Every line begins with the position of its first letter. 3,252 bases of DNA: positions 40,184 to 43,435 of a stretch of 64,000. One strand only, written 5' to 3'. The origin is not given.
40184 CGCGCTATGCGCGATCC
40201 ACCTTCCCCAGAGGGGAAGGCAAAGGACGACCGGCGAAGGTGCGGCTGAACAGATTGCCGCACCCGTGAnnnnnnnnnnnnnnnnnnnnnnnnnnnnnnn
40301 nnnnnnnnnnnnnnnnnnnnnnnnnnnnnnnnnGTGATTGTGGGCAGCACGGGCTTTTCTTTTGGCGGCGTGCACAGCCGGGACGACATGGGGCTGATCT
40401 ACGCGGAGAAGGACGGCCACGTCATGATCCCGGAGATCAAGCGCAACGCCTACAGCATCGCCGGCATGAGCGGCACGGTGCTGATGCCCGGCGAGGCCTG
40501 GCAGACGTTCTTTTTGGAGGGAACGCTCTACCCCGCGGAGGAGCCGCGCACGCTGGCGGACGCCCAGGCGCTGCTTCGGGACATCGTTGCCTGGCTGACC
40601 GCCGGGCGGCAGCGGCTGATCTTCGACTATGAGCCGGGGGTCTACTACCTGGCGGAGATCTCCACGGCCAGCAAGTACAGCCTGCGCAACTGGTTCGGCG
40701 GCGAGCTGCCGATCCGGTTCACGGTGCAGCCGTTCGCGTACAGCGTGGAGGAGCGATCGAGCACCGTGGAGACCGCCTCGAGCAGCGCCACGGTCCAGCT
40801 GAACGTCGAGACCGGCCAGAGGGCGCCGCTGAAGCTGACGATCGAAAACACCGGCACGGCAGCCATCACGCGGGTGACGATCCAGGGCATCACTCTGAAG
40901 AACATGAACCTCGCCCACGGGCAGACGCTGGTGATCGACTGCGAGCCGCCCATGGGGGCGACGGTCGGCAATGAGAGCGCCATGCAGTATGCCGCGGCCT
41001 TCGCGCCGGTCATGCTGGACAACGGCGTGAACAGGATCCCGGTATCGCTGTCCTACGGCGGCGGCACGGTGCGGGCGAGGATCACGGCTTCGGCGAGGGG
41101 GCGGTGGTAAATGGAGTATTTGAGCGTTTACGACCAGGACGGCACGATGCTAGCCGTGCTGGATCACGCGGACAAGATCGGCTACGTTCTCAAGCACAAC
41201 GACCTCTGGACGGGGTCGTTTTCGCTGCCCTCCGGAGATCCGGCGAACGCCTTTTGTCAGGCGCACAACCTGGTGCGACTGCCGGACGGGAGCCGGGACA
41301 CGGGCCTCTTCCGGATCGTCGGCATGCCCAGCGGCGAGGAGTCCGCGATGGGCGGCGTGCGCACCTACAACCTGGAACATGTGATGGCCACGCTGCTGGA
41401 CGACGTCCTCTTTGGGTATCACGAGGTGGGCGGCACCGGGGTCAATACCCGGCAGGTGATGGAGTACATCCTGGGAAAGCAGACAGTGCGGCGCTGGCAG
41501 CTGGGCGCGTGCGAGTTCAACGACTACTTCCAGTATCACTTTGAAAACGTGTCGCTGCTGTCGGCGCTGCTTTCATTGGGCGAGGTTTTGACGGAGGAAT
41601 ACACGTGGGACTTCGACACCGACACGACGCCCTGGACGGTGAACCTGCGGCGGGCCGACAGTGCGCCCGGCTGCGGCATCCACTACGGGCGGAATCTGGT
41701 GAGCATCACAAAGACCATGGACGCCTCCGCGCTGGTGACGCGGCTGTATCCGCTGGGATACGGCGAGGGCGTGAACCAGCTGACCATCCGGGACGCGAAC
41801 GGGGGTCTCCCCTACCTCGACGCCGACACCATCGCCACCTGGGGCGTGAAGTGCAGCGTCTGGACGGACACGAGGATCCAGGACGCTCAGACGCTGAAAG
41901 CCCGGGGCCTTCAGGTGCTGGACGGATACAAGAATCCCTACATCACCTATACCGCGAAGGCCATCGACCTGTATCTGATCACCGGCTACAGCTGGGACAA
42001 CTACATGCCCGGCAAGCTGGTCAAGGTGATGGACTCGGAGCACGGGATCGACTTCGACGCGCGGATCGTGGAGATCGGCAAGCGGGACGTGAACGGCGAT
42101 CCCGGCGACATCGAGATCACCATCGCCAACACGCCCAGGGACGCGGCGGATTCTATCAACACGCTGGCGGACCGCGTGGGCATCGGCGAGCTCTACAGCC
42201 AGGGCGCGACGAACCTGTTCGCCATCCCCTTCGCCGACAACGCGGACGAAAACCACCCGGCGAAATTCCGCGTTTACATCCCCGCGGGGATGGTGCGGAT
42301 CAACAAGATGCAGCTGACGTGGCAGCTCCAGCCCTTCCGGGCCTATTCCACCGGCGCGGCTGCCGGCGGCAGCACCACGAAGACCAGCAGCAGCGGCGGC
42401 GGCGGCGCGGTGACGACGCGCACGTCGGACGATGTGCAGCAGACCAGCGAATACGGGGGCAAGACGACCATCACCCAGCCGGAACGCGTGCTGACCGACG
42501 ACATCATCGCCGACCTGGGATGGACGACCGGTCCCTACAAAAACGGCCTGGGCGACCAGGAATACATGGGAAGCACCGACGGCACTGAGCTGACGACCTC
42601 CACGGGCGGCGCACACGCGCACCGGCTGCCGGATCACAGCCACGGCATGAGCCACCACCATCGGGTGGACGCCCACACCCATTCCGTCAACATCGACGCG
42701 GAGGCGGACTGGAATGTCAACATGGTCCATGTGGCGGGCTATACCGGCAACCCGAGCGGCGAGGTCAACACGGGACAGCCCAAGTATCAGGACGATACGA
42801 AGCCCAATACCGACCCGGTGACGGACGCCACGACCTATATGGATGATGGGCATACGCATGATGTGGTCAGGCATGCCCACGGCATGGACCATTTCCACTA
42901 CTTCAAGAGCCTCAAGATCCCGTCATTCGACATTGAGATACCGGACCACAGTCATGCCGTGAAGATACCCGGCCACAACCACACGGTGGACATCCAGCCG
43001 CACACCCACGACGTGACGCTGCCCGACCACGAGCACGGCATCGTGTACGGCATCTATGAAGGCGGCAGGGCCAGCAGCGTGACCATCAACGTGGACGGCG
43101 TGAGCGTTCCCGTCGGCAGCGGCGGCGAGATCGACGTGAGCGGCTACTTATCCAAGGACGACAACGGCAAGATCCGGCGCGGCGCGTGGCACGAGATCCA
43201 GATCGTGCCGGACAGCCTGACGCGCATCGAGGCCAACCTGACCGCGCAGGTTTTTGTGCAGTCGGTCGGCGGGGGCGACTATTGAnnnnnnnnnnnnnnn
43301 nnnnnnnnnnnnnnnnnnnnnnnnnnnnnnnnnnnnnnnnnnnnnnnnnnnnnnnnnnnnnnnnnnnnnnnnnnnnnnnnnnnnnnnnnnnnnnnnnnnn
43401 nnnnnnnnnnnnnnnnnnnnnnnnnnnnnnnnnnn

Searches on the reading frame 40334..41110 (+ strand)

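Call 19: search_protein_families(library=phrogs, proteins=[window:40334-41110:+], max_evalue=0.001)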
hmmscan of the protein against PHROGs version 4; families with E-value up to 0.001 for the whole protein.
window:40334-41110:+ (258 aa): 2 families
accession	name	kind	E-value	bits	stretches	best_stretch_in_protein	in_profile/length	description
phrog_33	-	tail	4.6e-20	73.2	1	2-215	34-243/651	distal tail protein Dit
phrog_202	-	tail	4.1e-08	33.5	1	7-176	22-176/523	distal tail protein Dit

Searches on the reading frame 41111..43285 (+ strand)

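Call 19: search_protein_families(library=phrogs, proteins=[window:41111-43285:+], max_evalue=0.001)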
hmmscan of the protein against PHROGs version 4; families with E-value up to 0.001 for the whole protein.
window:41111-43285:+ (724 aa): 16 families
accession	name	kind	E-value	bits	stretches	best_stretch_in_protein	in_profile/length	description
phrog_4311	-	head and packaging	3.3e-171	572.1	1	5-724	3-651/651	minor head protein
phrog_22322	-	tail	4.2e-23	82.7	1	6-323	14-327/562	tail protein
phrog_3475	-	tail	5.6e-22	78.7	1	129-350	514-725/841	minor tail protein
phrog_3558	-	tail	7.8e-18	65.3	1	190-322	215-358/1047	tail protein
phrog_12312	-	head and packaging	5.6e-14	52.4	1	128-342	116-357/784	virion structural protein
phrog_1067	-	head and packaging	6.6e-13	49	1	37-347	46-352/991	minor head protein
phrog_5555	-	tail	4.6e-12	46.1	1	180-352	181-353/788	tail protein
phrog_36443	-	unknown function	1.1e-09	37.7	1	129-322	133-325/1238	-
phrog_4798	-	tail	2.7e-09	36.8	1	190-321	236-363/796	tail protein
phrog_18110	-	unknown function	1.4e-08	34.7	1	193-324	174-300/567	-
phrog_6211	-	tail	1.2e-07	31.1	1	248-354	419-523/1168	minor tail protein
phrog_8469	-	tail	2.3e-06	28.1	1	609-674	189-250/303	tail fiber protein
phrog_31611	-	tail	2.5e-05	24.6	1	603-666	249-316/385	tail collar protein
phrog_19846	-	unknown function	2.6e-05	23.1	0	259-342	385-469/1272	-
phrog_295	-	tail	7.8e-05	22.7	1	521-636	698-771/794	tail fiber protein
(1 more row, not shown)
